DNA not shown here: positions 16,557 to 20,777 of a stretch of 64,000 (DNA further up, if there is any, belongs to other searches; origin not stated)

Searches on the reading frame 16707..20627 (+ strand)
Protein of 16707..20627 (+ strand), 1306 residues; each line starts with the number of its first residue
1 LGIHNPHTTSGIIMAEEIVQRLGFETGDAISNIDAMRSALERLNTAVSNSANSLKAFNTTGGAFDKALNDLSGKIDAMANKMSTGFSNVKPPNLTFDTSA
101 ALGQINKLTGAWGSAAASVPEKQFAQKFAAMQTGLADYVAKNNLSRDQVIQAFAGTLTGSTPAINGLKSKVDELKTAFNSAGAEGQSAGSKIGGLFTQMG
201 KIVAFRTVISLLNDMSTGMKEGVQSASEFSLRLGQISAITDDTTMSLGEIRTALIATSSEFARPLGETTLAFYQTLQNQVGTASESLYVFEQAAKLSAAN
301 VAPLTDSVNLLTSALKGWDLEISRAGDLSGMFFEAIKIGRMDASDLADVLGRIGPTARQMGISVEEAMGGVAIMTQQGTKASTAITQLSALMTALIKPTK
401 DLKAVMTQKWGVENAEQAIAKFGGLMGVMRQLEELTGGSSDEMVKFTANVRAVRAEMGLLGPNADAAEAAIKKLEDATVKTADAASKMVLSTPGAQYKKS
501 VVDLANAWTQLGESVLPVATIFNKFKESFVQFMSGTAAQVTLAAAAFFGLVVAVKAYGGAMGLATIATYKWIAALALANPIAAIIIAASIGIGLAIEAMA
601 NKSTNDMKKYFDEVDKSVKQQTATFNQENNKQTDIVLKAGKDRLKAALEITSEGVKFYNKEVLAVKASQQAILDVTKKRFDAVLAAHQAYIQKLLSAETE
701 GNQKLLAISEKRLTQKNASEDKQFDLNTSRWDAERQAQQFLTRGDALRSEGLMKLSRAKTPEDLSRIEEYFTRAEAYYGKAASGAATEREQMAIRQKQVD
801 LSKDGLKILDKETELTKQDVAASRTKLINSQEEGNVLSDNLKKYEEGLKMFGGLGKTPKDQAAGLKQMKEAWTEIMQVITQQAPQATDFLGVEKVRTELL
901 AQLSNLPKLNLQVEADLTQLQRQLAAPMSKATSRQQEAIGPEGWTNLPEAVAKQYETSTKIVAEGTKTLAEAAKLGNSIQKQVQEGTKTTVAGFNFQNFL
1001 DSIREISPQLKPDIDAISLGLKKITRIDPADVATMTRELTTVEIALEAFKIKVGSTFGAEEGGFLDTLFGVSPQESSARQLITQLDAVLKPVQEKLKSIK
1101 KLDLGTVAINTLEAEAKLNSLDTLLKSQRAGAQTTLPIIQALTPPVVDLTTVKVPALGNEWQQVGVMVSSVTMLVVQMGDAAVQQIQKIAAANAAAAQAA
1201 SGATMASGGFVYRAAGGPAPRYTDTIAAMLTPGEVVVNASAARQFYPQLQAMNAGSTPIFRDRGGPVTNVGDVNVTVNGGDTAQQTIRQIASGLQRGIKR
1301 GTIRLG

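Call 28: search_protein_families(library=phrogs, proteins=[window:16707-20627:+], max_evalue=0.001)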
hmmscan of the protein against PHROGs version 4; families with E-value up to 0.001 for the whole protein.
window:16707-20627:+ (1306 aa): 12 families
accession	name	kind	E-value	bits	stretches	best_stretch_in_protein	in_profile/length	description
phrog_23013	-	tail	2.8e-25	89.2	1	221-537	130-442/1379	tail length tape measure protein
phrog_1272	-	tail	1.2e-20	73.9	1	19-599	72-672/1606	tail length tape measure protein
phrog_1533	-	tail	6.6e-19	68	1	31-735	136-788/1688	tail length tape measure protein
phrog_36688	-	tail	4.6e-15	55.2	1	244-528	93-371/1600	tail length tape measure protein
phrog_9696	-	tail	1.4e-13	50.6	1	168-488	29-347/1415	tail length tape measure protein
phrog_991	-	tail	1.3e-12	47.2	1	148-696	220-730/1966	tail length tape measure protein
phrog_28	-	tail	2.7e-12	47.1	1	40-994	112-1021/1228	tail length tape measure protein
phrog_58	-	tail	1.5e-11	44.4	1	154-588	274-636/1544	tail length tape measure protein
phrog_37649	-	tail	2e-11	42.9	1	208-575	443-786/2006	tail length tape measure protein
phrog_4704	-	tail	2.8e-10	40.5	1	35-561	77-551/625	tail length tape measure protein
phrog_14441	-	tail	7.7e-08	33.4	1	223-387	75-238/241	tail length tape measure protein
phrog_1293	-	tail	7.8e-08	31.6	1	344-517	313-487/1424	tail length tape measure protein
